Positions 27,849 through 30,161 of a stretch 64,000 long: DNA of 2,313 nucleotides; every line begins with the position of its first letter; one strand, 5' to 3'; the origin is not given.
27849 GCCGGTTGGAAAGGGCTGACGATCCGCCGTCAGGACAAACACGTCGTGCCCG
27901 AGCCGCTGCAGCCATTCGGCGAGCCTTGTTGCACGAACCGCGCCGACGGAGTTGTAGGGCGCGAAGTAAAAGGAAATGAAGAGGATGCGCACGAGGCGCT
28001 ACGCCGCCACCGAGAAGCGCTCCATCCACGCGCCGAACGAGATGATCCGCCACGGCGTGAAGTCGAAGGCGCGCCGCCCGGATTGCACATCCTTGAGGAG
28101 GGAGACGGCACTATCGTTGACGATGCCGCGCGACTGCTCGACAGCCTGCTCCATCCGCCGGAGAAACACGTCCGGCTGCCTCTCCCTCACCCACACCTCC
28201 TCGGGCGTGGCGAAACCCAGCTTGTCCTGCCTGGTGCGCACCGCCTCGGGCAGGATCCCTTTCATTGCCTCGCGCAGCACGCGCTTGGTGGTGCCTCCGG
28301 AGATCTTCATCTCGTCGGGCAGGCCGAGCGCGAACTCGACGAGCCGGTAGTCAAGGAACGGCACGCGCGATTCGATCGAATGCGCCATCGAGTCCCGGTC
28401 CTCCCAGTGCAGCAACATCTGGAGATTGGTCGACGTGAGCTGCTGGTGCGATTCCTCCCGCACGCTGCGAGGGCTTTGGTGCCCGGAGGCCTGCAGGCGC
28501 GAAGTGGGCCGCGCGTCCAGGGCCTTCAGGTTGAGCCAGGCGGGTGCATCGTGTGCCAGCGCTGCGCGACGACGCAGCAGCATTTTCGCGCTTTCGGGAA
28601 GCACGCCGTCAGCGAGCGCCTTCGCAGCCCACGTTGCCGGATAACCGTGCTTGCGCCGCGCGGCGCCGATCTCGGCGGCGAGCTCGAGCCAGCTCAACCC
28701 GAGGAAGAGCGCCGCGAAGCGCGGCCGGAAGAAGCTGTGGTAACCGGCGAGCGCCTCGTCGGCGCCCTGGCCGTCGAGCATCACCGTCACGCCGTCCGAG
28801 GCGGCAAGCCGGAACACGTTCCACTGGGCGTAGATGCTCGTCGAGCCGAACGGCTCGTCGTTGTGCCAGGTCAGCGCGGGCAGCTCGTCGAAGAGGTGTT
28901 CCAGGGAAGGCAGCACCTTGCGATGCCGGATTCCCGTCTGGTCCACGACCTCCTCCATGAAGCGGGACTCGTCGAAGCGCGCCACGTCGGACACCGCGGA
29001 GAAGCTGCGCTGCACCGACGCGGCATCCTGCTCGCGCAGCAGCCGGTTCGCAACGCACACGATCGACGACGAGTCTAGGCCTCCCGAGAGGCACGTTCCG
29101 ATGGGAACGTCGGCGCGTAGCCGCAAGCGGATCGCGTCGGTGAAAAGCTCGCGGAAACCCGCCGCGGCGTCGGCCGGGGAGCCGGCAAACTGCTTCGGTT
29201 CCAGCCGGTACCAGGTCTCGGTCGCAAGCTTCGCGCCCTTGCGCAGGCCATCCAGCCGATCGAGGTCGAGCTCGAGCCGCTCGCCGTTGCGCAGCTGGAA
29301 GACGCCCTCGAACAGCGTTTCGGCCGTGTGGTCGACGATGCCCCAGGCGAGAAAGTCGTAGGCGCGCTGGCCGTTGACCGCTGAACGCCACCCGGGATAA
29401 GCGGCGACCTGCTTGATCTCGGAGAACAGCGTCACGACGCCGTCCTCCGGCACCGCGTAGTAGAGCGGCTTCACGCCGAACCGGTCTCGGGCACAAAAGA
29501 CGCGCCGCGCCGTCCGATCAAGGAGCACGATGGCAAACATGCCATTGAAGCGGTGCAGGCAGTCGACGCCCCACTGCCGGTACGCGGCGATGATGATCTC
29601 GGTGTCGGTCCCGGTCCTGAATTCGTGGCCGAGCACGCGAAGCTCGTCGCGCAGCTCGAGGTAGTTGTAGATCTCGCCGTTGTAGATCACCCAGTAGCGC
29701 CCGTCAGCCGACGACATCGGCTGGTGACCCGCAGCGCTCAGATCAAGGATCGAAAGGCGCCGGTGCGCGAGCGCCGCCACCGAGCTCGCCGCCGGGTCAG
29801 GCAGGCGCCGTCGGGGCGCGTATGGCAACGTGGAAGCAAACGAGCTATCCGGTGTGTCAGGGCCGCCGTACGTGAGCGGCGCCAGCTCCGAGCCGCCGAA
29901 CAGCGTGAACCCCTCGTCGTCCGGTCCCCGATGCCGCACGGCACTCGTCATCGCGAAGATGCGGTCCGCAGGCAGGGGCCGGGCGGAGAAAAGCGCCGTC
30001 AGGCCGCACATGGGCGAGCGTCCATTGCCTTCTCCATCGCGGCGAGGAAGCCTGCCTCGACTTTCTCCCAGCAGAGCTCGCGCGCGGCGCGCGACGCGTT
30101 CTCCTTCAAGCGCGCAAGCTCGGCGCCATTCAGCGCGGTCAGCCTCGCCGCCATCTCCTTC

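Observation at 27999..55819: Four AsnB-type glutamine amidotransferase paralogues inside one glycan locus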

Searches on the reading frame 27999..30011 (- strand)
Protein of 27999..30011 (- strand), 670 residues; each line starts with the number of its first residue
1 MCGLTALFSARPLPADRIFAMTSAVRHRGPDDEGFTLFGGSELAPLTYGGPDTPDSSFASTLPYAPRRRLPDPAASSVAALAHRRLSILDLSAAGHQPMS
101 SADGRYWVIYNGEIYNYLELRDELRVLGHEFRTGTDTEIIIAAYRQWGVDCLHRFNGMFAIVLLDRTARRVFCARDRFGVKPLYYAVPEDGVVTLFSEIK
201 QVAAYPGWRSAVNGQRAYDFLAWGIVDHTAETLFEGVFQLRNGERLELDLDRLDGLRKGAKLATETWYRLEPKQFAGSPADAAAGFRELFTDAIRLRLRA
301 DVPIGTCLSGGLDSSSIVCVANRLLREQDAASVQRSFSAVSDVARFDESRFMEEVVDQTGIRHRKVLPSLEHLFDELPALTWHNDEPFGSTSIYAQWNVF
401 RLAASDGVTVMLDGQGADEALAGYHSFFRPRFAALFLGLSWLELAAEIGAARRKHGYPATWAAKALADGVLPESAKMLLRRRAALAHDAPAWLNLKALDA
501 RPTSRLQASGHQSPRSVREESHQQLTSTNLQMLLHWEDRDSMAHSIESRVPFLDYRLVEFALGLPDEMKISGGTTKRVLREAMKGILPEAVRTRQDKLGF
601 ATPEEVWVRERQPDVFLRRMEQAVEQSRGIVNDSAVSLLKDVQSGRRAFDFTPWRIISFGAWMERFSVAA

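Call 7: search_protein_families(library=ncbifam, proteins=[window:27999-30011:-], max_evalue=0.00001)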
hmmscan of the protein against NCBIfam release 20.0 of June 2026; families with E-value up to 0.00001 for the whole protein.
window:27999-30011:- (670 aa): 9 families
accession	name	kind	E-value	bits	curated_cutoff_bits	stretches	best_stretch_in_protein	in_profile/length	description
TIGR01536.1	asn_synth_AEB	equivalog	2.8e-130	435.7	267.1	1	2-600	1-517/517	asparagine synthase (glutamine-hydrolyzing)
TIGR03108.1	eps_aminotran_1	hypoth_equivalog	5.1e-111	372.3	816.9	2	79-426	44-376/628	XrtA/PEP-CTERM system amidotransferase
NF033535.1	lass_lactam_cya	exception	1.5e-91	307.9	525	2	79-462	43-413/668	lasso peptide isopeptide bond-forming cyclase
TIGR03104.1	trio_amidotrans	equivalog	1.9e-82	277.4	570.1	2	71-427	32-383/589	N-acetylglutaminylglutamine amidotransferase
NF006949.0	PRK09431.1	equivalog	1.9e-70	238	499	3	75-203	40-166/554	asparagine synthase B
NF033561.1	macrolact_Ik_Al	subfamily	2e-23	82.8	300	1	135-600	59-493/561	albusnodin/ikarugamycin family macrolactam cyclase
NF001484.0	PRK00331.1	subfamily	1.3e-08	33.7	381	1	97-176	86-176/601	isomerizing glutamine--fructose-6-phosphate transaminase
TIGR01135.1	glmS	equivalog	2.8e-08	32.7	418.05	1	97-177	85-176/607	glutamine--fructose-6-phosphate transaminase (isomerizing)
TIGR01134.1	purF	equivalog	1.9e-07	30.8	350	1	81-193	68-190/432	amidophosphoribosyltransferase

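Call 8: search_protein_families(library=pfam, proteins=[window:27999-30011:-], max_evalue=0.00001)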
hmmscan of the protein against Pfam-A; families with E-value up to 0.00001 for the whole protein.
window:27999-30011:- (670 aa): 4 families
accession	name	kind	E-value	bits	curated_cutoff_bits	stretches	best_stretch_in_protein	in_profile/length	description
PF00733.27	Asn_synthase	-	9.9e-81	272.6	21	1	286-664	2-354/354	Asparagine synthase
PF13537.11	GATase_7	-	1.5e-44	151.3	25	1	83-202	1-121/123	Glutamine amidotransferase domain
PF13522.11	GATase_6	-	4.6e-42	143.5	27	1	79-192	12-125/130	Glutamine amidotransferase domain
PF12481.13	DUF3700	-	5.4e-06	26.5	27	1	106-202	77-176/228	Aluminium induced protein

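Call 27: find_homologous_proteins(query=window:27999-30011:-, max_evalue=1e-30)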
Query window:27999-30011:- (670 aa): 7997 proteins with E <= 1e-30 among 8000 candidates; the best 120 are listed.
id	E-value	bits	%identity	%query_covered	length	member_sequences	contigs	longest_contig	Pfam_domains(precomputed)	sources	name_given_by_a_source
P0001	0.0e+0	1523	100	100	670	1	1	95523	PF12481.14,PF00733.28,PF13522.12,PF13537.12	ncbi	-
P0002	0.0e+0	1264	82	100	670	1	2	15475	PF12481.14,PF00733.28,PF13522.12,PF13537.12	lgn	-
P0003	0.0e+0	1019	69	100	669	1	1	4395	PF00733.28,PF13522.12,PF13537.12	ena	-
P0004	6.9e-265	898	60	100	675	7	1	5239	PF12481.14,PF00733.28,PF13522.12,PF13537.12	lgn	-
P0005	1.3e-258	878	59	100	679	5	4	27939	PF12481.14,PF00733.28,PF13522.12,PF13537.12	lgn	-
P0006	1.7e-258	877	59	100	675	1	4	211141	PF12481.14,PF00733.28,PF13522.12,PF13537.12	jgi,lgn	jgi:asparagine synthase (glutamine-hydrolysing)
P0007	3.0e-258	877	60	100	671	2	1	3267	PF12481.14,PF00733.28,PF13522.12,PF13537.12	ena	-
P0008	9.3e-258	875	58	100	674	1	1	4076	PF12481.14,PF00733.28,PF13522.12,PF13537.12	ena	-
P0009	1.5e-256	871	58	100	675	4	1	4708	PF12481.14,PF00733.28,PF13522.12,PF13537.12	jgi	jgi:asparagine synthase (glutamine-hydrolysing)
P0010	2.4e-255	867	60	100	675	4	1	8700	PF00733.28,PF13522.12,PF13537.12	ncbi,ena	ncbi:MAG TPA: asparagine synthase (glutamine-hydrolyzing) [Longimicrobium sp.]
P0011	7.1e-255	865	58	100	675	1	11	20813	PF12481.14,PF00733.28,PF13522.12,PF13537.12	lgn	-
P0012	9.6e-255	865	58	100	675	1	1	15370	PF12481.14,PF00733.28,PF13522.12,PF13537.12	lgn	-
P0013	8.2e-254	862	58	100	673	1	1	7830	PF12481.14,PF00733.28,PF13522.12,PF13537.12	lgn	-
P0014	8.2e-254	862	58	100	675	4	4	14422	PF12481.14,PF00733.28,PF13522.12,PF13537.12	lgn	-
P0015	1.3e-253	861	59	100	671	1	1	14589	PF12481.14,PF00733.28,PF13522.12,PF13537.12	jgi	jgi:asparagine synthase (glutamine-hydrolysing)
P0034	9.4e-250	848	59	100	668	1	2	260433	PF12481.14,PF00733.28,PF13522.12,PF13537.12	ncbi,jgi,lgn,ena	-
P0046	1.3e-248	845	56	100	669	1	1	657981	PF12481.14,PF00733.28,PF13522.12,PF13537.12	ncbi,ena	-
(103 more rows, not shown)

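Call 28: find_encoding_contigs(protein=P0001, flank=10000, max_places=3)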
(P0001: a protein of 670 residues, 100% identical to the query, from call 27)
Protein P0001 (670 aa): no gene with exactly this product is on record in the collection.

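Call 29: list_cluster_members(proteins=[P0001, P0002, P0006, P0034, P0046])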
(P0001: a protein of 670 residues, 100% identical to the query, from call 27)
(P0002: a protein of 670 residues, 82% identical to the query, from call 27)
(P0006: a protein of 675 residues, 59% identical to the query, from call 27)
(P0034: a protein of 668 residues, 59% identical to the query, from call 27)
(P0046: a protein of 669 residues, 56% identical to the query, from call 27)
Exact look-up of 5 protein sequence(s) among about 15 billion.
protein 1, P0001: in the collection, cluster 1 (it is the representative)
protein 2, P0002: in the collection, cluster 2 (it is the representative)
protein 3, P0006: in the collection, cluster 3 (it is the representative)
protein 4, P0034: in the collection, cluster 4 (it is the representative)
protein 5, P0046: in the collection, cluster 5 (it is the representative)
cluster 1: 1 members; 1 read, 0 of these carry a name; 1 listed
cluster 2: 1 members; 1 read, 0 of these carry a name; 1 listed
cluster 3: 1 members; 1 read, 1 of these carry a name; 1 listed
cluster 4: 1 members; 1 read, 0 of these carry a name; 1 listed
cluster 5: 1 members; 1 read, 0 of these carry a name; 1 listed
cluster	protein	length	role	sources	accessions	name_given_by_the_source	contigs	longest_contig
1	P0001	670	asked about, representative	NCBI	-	-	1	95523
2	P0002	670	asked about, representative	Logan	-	-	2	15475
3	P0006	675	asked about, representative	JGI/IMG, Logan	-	asparagine synthase (glutamine-hydrolysing)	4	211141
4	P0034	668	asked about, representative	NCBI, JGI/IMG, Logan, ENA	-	-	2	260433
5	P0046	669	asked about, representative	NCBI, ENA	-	-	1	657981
